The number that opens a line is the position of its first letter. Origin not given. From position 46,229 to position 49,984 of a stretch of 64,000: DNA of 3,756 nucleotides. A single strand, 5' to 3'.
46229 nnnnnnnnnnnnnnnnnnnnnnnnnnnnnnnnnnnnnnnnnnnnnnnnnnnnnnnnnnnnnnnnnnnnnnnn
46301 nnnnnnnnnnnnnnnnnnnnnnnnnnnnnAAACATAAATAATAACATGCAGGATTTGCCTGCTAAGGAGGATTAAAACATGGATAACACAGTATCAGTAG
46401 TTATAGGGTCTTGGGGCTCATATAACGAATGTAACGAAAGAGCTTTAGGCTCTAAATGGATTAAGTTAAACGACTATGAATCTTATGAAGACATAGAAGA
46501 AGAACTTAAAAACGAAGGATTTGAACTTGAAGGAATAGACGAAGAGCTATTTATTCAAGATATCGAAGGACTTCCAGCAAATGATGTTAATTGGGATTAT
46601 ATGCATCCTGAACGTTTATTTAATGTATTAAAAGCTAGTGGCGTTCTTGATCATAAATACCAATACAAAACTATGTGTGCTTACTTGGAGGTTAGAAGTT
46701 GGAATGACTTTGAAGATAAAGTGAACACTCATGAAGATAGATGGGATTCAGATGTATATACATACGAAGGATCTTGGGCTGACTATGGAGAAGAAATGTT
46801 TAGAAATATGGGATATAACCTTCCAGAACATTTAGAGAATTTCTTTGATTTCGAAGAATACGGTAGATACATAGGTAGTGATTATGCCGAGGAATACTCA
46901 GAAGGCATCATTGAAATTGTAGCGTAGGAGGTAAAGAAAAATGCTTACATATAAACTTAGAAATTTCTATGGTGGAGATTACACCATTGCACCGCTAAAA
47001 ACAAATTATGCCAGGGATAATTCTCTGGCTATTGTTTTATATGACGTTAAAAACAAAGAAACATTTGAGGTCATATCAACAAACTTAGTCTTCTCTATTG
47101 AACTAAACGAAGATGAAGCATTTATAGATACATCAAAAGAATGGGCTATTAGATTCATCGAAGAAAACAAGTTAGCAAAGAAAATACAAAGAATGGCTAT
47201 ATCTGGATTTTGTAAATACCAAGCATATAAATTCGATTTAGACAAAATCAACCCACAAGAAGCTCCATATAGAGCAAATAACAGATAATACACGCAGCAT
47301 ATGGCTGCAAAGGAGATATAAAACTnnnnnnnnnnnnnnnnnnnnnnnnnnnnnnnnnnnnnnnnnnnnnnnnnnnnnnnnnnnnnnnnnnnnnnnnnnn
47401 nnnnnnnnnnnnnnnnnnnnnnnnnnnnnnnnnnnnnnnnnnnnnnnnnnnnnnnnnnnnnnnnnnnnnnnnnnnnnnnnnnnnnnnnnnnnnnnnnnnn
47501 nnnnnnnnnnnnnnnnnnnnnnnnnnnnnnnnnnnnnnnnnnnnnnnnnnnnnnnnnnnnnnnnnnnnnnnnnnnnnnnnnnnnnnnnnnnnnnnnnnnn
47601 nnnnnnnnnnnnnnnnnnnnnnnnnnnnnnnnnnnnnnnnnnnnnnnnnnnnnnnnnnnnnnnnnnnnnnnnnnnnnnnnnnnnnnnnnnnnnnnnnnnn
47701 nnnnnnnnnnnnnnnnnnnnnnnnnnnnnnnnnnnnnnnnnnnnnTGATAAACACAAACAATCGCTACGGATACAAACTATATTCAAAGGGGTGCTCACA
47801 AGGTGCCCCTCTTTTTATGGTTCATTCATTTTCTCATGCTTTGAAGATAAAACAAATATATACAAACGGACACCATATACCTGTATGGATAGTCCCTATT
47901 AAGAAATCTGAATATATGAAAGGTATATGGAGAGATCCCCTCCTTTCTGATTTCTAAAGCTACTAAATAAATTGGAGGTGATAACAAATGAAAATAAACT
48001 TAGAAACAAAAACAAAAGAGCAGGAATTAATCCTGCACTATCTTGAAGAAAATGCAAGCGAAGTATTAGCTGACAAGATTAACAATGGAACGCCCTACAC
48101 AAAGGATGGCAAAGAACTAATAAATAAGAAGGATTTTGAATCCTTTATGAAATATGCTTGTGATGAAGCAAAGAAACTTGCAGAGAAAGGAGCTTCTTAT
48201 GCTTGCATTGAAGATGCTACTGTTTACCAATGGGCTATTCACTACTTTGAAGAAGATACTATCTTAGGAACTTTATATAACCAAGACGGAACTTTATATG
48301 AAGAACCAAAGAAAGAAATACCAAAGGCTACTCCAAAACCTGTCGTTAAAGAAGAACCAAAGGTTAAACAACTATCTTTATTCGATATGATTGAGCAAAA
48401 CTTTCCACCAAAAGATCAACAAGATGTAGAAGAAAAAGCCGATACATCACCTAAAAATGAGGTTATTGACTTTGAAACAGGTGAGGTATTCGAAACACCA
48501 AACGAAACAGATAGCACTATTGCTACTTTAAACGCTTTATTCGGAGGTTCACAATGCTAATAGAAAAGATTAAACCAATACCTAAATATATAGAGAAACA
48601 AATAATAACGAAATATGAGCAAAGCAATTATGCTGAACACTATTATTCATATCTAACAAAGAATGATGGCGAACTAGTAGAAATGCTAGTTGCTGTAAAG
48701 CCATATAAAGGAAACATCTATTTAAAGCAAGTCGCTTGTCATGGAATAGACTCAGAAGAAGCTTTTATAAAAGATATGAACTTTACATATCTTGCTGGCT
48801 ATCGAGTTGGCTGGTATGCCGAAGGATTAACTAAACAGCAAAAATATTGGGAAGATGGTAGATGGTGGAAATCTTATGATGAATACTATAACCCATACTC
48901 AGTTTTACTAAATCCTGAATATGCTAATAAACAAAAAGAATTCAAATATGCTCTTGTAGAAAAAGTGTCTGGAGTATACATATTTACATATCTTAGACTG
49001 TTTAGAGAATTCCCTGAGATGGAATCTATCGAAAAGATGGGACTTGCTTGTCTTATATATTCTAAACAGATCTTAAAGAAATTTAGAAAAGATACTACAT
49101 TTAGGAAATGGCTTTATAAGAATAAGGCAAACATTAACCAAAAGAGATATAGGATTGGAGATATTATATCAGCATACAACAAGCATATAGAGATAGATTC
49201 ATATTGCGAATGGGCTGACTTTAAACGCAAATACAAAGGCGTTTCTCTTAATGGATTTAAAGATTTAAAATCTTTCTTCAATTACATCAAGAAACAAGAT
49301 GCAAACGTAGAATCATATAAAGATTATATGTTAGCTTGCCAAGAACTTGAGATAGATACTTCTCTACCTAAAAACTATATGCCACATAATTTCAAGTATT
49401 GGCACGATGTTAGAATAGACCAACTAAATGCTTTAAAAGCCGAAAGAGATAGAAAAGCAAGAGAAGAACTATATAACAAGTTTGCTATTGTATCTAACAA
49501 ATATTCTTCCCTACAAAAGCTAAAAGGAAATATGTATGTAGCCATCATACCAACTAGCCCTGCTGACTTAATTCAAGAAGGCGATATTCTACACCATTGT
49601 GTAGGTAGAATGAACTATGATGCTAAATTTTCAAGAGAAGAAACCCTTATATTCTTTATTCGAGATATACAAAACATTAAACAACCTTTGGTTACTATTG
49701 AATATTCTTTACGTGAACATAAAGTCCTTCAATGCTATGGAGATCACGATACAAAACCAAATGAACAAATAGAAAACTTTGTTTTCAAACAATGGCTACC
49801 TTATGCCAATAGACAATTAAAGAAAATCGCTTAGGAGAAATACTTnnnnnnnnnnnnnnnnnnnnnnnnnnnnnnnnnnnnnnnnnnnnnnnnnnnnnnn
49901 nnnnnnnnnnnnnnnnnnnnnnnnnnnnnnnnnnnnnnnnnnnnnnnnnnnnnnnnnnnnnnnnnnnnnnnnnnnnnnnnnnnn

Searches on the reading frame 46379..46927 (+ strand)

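Call 8: search_protein_families(library=pfam, proteins=[window:46379-46927:+], max_evalue=0.01)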
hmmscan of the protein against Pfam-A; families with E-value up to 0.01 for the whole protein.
window:46379-46927:+ (182 aa): 1 family
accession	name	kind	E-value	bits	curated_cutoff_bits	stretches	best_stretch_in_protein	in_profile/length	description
PF07275.16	ArdA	-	8.8e-14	52.8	27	1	9-178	3-154/155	Antirestriction protein (ArdA)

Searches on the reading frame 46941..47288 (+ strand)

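Call 8: search_protein_families(library=pfam, proteins=[window:46941-47288:+], max_evalue=0.01)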
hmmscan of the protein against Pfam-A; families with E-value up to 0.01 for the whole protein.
window:46941-47288:+ (115 aa): 1 family
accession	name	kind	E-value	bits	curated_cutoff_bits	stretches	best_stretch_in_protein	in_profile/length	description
PF14190.11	DUF4313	-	4.8e-15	55.7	27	1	22-103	6-89/104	Domain of unknown function (DUF4313)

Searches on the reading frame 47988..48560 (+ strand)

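Call 8: search_protein_families(library=pfam, proteins=[window:47988-48560:+], max_evalue=0.01)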
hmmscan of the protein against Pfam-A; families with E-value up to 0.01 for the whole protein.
window:47988-48560:+ (190 aa): 1 family
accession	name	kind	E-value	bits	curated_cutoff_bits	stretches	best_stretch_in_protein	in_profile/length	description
PF14058.11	PcfK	-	3.9e-06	27.4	27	1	46-138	31-119/139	PcfK-like protein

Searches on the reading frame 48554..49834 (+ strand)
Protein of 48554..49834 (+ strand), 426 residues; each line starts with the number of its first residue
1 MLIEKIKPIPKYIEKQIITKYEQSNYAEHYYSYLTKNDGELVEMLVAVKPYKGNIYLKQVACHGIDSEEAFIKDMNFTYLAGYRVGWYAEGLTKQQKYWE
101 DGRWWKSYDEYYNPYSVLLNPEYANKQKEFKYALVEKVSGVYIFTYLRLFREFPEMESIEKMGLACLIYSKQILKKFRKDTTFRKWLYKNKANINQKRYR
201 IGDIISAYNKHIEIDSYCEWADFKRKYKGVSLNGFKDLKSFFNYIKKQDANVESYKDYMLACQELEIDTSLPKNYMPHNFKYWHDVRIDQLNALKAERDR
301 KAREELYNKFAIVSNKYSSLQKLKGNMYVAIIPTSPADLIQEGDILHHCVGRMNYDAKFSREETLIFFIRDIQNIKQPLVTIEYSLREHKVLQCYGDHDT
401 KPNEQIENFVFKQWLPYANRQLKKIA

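Call 8: search_protein_families(library=pfam, proteins=[window:48554-49834:+], max_evalue=0.01)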
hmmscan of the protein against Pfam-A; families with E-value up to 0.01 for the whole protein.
window:48554-49834:+ (426 aa): 1 family
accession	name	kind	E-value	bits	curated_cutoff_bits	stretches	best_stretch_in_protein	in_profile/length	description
PF14284.11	PcfJ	-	1.7e-27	96.5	25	1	255-410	2-147/147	PcfJ-like protein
